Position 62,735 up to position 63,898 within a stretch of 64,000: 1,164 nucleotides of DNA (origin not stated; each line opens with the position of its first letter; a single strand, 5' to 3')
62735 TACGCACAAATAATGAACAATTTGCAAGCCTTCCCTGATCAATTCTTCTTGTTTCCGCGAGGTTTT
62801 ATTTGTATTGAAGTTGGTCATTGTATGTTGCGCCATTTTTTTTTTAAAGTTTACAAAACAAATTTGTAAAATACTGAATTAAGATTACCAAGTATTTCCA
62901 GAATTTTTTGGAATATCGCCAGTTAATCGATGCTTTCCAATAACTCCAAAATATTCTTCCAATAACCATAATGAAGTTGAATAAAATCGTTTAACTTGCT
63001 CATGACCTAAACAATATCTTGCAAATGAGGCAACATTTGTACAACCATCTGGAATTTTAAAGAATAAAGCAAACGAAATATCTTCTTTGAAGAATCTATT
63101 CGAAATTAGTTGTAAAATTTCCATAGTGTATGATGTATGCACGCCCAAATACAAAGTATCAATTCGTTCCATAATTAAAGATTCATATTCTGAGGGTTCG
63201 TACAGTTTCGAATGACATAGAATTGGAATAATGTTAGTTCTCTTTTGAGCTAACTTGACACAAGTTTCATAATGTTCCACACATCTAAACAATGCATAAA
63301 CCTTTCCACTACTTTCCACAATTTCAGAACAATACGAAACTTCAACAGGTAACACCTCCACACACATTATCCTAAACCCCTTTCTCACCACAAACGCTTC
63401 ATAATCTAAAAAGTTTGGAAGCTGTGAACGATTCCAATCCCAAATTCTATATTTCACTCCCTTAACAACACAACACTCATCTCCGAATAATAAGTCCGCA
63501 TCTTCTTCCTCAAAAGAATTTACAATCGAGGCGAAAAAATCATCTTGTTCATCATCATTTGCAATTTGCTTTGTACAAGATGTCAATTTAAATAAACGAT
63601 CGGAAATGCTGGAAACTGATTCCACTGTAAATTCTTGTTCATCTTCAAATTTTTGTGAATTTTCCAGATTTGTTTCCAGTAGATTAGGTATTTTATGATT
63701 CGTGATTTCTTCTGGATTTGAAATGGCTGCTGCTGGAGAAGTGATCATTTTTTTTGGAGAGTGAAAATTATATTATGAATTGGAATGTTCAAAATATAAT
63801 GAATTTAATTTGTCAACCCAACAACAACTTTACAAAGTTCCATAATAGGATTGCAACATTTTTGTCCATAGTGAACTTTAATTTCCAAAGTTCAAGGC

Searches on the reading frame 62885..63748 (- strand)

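Call 40: search_protein_families(library=pfam, proteins=[window:62885-63748:-], max_evalue=0.001)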
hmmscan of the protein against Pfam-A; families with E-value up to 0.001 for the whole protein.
window:62885-63748:- (287 aa): 1 family
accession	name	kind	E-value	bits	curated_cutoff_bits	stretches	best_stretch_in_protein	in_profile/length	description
PF01269.23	Fibrillarin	-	1.4e-15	57.5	27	1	88-231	34-177/227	Fibrillarin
